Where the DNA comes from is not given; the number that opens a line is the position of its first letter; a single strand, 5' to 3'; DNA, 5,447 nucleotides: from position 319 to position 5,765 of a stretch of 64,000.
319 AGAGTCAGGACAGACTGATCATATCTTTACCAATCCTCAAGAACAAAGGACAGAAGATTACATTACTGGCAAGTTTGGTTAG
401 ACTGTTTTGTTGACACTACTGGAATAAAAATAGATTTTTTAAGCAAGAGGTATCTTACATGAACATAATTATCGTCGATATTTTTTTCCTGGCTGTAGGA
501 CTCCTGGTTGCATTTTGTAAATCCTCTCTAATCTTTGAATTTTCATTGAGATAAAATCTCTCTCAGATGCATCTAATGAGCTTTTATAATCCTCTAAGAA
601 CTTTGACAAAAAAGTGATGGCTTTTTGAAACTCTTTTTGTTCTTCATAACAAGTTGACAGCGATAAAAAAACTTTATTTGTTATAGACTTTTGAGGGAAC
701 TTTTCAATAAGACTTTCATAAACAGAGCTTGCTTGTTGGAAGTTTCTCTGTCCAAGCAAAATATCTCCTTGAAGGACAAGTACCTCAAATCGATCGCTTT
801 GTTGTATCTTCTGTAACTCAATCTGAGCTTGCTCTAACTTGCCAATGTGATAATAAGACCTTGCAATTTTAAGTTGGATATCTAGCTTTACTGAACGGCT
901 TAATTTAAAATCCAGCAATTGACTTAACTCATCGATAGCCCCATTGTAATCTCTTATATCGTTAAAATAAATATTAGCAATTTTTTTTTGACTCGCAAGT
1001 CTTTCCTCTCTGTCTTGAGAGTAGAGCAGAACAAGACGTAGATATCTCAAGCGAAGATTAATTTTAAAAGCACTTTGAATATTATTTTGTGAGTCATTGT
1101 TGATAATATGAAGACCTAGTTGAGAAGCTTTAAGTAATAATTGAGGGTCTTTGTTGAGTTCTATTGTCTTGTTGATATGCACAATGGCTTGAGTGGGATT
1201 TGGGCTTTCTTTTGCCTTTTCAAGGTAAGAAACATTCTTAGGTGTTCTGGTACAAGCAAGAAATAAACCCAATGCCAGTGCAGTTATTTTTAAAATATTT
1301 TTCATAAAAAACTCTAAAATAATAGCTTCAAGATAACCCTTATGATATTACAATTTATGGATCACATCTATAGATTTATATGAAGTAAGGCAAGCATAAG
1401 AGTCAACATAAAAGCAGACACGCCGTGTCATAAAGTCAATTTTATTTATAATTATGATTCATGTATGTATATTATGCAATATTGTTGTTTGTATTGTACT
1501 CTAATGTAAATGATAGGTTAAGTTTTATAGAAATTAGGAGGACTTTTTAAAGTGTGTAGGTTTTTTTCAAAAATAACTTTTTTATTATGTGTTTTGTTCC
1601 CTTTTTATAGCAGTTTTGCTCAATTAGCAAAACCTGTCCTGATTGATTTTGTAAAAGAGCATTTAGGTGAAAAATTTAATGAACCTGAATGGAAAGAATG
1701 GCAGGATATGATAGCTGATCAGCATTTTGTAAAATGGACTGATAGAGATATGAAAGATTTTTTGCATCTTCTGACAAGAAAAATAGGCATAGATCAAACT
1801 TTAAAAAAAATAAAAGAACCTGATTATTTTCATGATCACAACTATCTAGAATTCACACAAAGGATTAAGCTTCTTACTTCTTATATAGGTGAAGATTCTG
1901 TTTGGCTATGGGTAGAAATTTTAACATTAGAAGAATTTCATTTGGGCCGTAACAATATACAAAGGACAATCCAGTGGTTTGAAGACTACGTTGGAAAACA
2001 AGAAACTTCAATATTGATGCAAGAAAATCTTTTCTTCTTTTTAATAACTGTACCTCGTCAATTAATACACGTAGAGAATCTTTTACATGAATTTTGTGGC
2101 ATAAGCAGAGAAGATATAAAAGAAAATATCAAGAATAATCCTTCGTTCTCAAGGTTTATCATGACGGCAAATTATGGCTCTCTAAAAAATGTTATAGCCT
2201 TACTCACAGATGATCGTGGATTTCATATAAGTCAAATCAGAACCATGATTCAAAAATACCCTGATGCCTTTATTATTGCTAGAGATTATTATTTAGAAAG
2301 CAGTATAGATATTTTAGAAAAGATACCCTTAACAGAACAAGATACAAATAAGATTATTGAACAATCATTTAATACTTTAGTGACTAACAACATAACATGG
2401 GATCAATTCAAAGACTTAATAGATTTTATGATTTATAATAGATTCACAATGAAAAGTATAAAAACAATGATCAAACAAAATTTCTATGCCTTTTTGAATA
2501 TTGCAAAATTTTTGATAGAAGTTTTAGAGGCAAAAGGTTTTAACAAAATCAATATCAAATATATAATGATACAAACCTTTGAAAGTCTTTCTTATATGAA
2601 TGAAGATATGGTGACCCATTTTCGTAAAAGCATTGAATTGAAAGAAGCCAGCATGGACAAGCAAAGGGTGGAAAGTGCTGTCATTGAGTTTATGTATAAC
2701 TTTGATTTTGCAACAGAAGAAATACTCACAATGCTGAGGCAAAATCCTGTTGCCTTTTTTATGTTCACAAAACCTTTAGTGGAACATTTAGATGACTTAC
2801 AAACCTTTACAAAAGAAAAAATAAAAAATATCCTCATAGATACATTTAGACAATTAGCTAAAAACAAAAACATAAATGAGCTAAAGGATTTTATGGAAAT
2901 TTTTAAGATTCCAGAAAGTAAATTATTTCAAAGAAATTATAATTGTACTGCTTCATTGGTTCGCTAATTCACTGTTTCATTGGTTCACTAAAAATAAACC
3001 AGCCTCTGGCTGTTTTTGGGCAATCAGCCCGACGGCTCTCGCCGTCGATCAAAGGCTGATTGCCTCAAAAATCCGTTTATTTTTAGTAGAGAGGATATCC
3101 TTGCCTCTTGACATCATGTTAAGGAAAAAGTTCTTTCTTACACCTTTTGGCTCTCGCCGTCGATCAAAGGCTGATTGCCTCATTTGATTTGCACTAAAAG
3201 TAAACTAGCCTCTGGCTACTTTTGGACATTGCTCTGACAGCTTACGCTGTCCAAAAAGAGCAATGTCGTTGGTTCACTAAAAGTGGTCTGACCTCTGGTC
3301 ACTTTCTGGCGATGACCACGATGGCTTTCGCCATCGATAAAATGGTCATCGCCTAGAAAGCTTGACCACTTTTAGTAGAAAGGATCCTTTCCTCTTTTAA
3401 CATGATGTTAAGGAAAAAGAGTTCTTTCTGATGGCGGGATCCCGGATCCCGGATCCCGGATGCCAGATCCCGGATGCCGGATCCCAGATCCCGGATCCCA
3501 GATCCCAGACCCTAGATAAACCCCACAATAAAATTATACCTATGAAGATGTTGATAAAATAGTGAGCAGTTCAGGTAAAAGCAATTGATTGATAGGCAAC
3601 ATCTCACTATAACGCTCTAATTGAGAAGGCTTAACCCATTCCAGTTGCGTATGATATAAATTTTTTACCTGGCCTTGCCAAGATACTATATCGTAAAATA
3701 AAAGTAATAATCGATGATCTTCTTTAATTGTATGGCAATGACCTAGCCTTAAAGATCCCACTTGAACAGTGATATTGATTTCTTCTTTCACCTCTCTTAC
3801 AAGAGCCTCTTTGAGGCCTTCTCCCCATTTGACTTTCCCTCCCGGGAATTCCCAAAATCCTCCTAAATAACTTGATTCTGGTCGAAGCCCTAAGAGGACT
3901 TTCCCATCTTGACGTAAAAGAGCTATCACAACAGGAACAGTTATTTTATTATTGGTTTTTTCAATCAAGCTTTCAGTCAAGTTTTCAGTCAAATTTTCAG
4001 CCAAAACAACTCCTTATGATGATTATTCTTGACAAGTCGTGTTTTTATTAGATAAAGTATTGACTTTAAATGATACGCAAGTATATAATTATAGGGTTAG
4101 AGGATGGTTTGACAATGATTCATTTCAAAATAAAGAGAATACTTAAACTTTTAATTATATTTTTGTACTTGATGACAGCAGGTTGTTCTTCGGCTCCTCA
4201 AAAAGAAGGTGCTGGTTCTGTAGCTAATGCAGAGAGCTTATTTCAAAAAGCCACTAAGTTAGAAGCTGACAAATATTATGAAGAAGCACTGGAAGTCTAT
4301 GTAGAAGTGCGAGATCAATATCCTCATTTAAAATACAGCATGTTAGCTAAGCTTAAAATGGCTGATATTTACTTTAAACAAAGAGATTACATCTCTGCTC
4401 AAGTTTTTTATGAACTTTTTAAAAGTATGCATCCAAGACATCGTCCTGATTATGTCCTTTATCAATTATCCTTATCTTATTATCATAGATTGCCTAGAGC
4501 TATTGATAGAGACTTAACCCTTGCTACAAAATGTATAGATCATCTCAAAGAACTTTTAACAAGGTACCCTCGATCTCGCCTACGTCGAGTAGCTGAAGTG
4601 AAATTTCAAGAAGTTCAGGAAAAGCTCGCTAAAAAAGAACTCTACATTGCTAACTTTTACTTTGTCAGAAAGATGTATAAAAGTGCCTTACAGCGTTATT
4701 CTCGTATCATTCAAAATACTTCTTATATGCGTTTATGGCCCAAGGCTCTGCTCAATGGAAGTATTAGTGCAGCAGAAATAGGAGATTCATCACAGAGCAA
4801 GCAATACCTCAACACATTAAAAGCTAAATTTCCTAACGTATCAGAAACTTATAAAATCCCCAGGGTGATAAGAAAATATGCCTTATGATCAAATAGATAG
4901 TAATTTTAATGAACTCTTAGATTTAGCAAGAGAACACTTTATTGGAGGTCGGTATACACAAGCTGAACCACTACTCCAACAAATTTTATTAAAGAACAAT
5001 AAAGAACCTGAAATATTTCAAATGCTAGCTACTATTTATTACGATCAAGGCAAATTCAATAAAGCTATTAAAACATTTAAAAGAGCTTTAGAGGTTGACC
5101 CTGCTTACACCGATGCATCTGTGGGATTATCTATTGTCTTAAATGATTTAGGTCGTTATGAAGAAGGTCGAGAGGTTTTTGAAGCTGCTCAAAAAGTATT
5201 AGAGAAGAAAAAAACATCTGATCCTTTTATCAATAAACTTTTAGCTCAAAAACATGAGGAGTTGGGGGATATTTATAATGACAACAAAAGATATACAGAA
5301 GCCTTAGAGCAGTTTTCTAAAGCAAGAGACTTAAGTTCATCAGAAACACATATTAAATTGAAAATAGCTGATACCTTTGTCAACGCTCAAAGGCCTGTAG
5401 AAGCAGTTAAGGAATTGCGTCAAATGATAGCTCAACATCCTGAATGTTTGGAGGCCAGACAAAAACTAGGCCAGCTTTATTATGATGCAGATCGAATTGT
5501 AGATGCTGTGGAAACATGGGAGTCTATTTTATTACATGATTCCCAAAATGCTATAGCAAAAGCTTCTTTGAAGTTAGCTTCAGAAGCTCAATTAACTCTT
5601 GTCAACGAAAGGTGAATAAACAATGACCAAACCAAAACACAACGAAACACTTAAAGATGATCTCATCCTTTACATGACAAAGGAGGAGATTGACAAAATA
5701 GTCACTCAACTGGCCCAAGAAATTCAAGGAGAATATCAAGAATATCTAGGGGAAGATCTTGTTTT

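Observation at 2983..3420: Hyper-abundant modular hairpin repeat (family A) with complementarity-preserving variation in three helices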

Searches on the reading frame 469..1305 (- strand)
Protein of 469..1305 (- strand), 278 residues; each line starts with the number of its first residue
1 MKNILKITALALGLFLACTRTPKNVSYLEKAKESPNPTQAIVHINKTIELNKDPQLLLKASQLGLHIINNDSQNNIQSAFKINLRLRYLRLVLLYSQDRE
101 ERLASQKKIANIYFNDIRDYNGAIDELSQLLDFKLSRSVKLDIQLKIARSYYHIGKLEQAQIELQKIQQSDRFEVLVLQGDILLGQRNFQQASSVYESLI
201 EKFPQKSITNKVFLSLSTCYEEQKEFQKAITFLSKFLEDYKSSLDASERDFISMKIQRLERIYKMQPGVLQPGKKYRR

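Call 24: search_protein_families(library=pfam, proteins=[window:469-1305:-], max_evalue=0.01)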
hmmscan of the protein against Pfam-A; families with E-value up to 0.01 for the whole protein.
window:469-1305:- (278 aa): 16 families
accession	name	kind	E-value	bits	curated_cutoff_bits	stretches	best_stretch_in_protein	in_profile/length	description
PF13174.12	TPR_6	-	5.3e-15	55.4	26.3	1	214-243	4-33/33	Tetratricopeptide repeat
PF07719.23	TPR_2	-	9.2e-09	35.2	27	0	174-205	2-33/34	Tetratricopeptide repeat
PF14559.12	TPR_19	-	1.3e-07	32.3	25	0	183-238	1-53/68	Tetratricopeptide repeat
PF13428.12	TPR_14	-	6.4e-07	29.9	23.5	0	214-246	5-37/44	Tetratricopeptide repeat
PF25058.1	ARM_TT21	-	3.3e-06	27.6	27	1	159-246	43-130/155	Tetratricopeptide repeat protein 21 ARM repeat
PF13181.12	TPR_8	-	2.6e-05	24.5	25.7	0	213-238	4-29/34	Tetratricopeptide repeat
PF13432.12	TPR_16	-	3.7e-05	24.5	32.7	1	178-238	2-59/65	Tetratricopeptide repeat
PF13424.12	TPR_12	-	6.8e-05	23.4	30.1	0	174-241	4-76/77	Tetratricopeptide repeat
PF09976.15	TPR_21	-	8.5e-05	22.8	25.5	1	118-207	90-180/193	Tetratricopeptide repeat-like domain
PF13525.12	YfiO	-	8.7e-05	22.8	25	1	184-247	16-79/203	Outer membrane lipoprotein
PF25062.1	ARM_TT21_N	-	0.00033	20.9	40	1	147-243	106-201/222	Tetratricopeptide repeat protein 21 N-terminal ARM repeat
PF00515.34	TPR_1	-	0.00034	20.8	27.8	0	219-235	10-26/34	Tetratricopeptide repeat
PF23241.1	HAT_PRP39_C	-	0.0022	18.5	33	0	187-246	72-129/139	PRP39 C-terminal HAT repeat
PF10602.15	RPN7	-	0.0048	17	29.6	0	100-205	33-145/174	26S proteasome subunit RPN7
PF12895.13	ANAPC3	-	0.0057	17.3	27.2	0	186-245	2-57/82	Anaphase-promoting complex, cyclosome, subunit 3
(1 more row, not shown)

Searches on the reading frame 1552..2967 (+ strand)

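Call 24: search_protein_families(library=pfam, proteins=[window:1552-2967:+], max_evalue=0.01)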
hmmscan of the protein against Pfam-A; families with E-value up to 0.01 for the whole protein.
window:1552-2967:+ (471 aa): 1 family
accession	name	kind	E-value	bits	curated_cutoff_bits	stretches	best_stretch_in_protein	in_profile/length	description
PF02536.19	mTERF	-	3.5e-07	29.9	23.1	1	183-309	116-239/314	mTERF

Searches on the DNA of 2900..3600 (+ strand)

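Call 46: build_rna_model(alignment_id=A1)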
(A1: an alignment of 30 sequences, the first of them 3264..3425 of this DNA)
Model R1 built from alignment A1 (30 sequences, 167 columns); structure: RNAalifold consensus.
model positions 157; base pairs 52; branch points 3; effective number of sequences 1.37; information 0.59 bits per position. Calibrated on 0.2 Mb of random sequence (short: E-values are rough).
structure used (alignment columns):
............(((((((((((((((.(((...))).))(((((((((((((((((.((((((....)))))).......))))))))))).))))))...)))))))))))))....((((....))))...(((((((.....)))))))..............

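Call 47: search_with_rna_model(model_id=R1, sources=[window, L012, L013, L014, L015, L016, L017, L020, L021, L022], max_evalue=0.001, make_alignment=true)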
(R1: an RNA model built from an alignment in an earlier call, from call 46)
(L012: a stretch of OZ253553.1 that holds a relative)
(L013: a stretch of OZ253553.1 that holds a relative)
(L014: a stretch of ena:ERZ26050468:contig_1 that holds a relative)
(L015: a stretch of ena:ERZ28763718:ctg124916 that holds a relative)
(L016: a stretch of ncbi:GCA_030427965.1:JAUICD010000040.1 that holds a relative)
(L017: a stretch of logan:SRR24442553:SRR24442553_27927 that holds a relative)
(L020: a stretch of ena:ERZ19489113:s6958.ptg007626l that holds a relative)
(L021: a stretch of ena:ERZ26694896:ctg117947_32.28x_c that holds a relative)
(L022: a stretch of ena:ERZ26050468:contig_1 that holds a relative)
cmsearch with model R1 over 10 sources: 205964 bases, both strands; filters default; matches with E-value up to 0.001: 59.
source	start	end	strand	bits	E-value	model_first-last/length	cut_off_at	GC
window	48498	48654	-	178.5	2.9e-34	1-157/157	no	0.43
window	31505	31661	+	178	3.5e-34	1-157/157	no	0.45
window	13788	13944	+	176.6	6.9e-34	1-157/157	no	0.45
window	26867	27023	+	175.8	1e-33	1-157/157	no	0.43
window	43706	43862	+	174.7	1.7e-33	1-157/157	no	0.45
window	10249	10405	+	173.1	3.7e-33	1-157/157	no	0.45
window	13602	13758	+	172.3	5.5e-33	1-157/157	no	0.4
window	2980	3136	+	171.7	7.1e-33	1-157/157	no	0.43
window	3269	3425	+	171.4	8.3e-33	1-157/157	no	0.42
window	27397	27553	-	171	9.7e-33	1-157/157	no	0.48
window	56356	56512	-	170.6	1.2e-32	1-157/157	no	0.44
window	27181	27337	-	170.1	1.5e-32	1-157/157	no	0.45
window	57471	57626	-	167.7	4.7e-32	1-157/157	no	0.43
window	47880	48036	-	166.2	9.6e-32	1-157/157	no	0.43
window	41539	41696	+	165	1.7e-31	1-157/157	no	0.46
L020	318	472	+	148.6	4.1e-28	1-157/157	no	0.42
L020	2512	2665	+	144.5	2.8e-27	1-157/157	no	0.44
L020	2740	2893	+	143.3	4.9e-27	1-157/157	no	0.45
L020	12267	12424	+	142.9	5.9e-27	1-157/157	no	0.44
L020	2284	2437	+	142.2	8.4e-27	1-157/157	no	0.44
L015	12824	12982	-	140.9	1.5e-26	1-157/157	no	0.35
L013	4768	4924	+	136.3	1.4e-25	1-157/157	no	0.34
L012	6009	6179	-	134.6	2.9e-25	1-157/157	no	0.49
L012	6360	6511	-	134.4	3.3e-25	1-157/157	no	0.4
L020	9233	9389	+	134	4.1e-25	1-157/157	no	0.43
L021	20503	20659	+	133.2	5.7e-25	1-157/157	no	0.39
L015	9171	9332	-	133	6.4e-25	1-157/157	no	0.43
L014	6802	6956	-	130.7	1.9e-24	1-157/157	no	0.36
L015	14335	14506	+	121.2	1.7e-22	1-157/157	no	0.37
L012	5657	5827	-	118.1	7.5e-22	1-157/157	no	0.42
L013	5200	5399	-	89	7.2e-16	1-157/157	no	0.44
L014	19606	19768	+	59.7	7.4e-10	1-157/157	no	0.37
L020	9787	9905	-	59.3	8.9e-10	1-157/157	no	0.43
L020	1274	1379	-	52.2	2.7e-08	1-157/157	no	0.47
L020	11902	11966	+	38.6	1.6e-05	1-157/157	no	0.35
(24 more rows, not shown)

Alignment A2: 59 matches aligned to the model, 296 columns, each read 5' to 3' on its own strand. Consensus structure (alignment columns), stored with it:
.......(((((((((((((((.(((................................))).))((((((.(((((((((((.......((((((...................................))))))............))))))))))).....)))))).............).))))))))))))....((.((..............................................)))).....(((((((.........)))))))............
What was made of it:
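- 2980..3136 (+): full unit (P1-P2-P3-tail). CM R1 171.7 bits (call 47)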

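Call 61: search_dna_similar(query=window:3264-3425:+, collection=plasmids, mode=distant, max_evalue=0.001, max_rows=10)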
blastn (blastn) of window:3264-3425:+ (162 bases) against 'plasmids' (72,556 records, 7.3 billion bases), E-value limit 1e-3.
No match.

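Call 62: search_dna_similar(query=window:3264-3425:+, collection=phages, mode=distant, max_evalue=0.001, max_rows=10)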
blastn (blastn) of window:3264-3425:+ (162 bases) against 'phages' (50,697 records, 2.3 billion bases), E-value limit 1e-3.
No match.

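Call 63: search_rna_families(source=window, start=2900, end=3600, threshold=evalue, max_evalue=1)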
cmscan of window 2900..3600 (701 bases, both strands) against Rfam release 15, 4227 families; matches with E-value up to 1: 3.
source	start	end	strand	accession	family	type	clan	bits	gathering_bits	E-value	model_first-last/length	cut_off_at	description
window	3438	3518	-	RF03214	mir-769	Gene; miRNA;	-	20.5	57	0.25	1-81/81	no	mir-769 microRNA precursor family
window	3441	3509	-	RF03425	mir-1292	Gene; miRNA;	-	20.4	90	0.96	1-66/66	no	mir-1292 microRNA precursor family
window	3434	3494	+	RF04274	mir-9223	Gene; miRNA;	-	18.5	53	0.62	1-76/76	no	mir-9223 microRNA precursor family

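Call 92: search_dna_similar(query=window:3264-3425:+, collection=ecoli_genomes, mode=distant, max_evalue=0.001, max_rows=5)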
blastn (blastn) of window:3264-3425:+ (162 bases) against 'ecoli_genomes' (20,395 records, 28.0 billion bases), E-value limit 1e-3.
No match.
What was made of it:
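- On ERIC/REP/BIME of Enterobacteria (by sequence): blastn with word size 11 found no match in 5,426 E. coli genomes (call 92).
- Closest known: BIMEs. Different: No sequence similarity to any E. coli genome (call 92).
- Tried and rejected: No blastn match (calls 61, 62, 92).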

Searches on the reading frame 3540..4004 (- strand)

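Call 24: search_protein_families(library=pfam, proteins=[window:3540-4004:-], max_evalue=0.01)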
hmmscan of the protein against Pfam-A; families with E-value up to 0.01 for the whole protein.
window:3540-4004:- (154 aa): 3 families
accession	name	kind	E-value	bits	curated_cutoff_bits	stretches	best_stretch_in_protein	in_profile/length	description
PF00293.34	NUDIX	-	6.7e-17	62.2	21.1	1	24-131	5-119/134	NUDIX domain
PF14815.12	NUDIX_4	-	7.8e-16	58.3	35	1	26-133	2-102/113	NUDIX domain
PF22327.2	Nudt16-like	-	0.00022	21.7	27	1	49-113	33-100/161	U8 snoRNA-decapping enzyme-like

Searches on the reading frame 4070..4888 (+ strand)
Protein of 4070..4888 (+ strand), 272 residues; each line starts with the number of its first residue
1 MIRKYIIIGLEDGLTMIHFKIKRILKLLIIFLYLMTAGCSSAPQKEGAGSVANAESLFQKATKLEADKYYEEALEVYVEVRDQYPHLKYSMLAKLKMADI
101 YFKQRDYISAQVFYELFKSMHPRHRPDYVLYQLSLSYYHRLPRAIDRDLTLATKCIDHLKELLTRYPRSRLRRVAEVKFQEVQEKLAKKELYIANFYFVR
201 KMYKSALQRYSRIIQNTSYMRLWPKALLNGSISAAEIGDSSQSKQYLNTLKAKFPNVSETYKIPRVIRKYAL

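Call 24: search_protein_families(library=pfam, proteins=[window:4070-4888:+], max_evalue=0.01)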
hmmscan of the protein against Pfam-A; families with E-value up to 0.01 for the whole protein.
window:4070-4888:+ (272 aa): 6 families
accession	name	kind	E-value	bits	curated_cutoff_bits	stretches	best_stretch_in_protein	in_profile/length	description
PF13525.12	YfiO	-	2.1e-25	90.1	25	1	54-228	5-182/203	Outer membrane lipoprotein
PF13174.12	TPR_6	-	1.5e-09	38.3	26.3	0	226-256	2-32/33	Tetratricopeptide repeat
PF13512.12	TPR_18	-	3.5e-09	37.4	21.9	1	55-171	11-137/145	Tetratricopeptide repeat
PF13428.12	TPR_14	-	0.00016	22.5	23.5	0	59-86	6-33/44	Tetratricopeptide repeat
PF07719.23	TPR_2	-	0.0012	19.2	27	0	54-86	1-33/34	Tetratricopeptide repeat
PF14559.12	TPR_19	-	0.0015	19.2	25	0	70-113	7-47/68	Tetratricopeptide repeat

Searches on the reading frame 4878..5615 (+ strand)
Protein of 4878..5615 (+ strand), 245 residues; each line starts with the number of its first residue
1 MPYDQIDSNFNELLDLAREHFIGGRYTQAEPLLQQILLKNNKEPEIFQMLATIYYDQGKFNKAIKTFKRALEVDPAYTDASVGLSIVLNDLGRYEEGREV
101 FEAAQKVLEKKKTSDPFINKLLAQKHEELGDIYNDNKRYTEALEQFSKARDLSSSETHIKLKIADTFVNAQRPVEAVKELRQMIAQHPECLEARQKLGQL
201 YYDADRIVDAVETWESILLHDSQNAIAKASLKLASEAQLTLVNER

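Call 59: search_protein_families(library=pfam, proteins=[window:4878-5615:+], max_evalue=0.01)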
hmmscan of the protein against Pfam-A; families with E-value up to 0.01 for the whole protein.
window:4878-5615:+ (245 aa): 35 families (the best 25 are shown)
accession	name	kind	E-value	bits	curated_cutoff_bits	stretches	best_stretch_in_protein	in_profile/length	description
PF14559.12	TPR_19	-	4e-26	91.6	25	3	55-106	2-53/68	Tetratricopeptide repeat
PF13432.12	TPR_16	-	4.1e-25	88.3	32.7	2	49-105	2-58/65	Tetratricopeptide repeat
PF13428.12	TPR_14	-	1.8e-21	74.9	23.5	3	44-80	1-37/44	Tetratricopeptide repeat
PF07719.23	TPR_2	-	2e-19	68.5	27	1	45-76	2-33/34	Tetratricopeptide repeat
PF13424.12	TPR_12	-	1.8e-18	66.9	30.1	2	24-74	17-75/77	Tetratricopeptide repeat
PF00515.34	TPR_1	-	1.4e-16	60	27.8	1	48-76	5-33/34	Tetratricopeptide repeat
PF13181.12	TPR_8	-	1.7e-14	53.1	25.7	1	45-76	2-33/34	Tetratricopeptide repeat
PF23914.1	TPR_CcmH_CycH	-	2.8e-14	53.7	42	2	129-218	56-148/158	Cytochrome c-type biogenesis protein H TPR domain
PF13414.12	TPR_11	-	9.7e-14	51.2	26.8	1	53-81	3-31/42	TPR repeat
PF25063.1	ARM_TT21_C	-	1.3e-12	48.5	35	2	102-195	112-202/209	Tetratricopeptide repeat protein 21 C-terminal ARM domain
PF13174.12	TPR_6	-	2.1e-11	44.1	26.3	0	49-75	5-31/33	Tetratricopeptide repeat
PF12895.13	ANAPC3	-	9e-11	42.3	27.2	1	25-103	4-81/82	Anaphase-promoting complex, cyclosome, subunit 3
PF13374.12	TPR_10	-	2.1e-10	40.7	27.5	0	49-73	7-31/42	Tetratricopeptide repeat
PF13429.12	TPR_15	-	1.8e-09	37.9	26.2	1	39-183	143-274/280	Tetratricopeptide repeat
PF13431.12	TPR_17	-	1.2e-08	35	24.4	0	32-64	1-33/34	Tetratricopeptide repeat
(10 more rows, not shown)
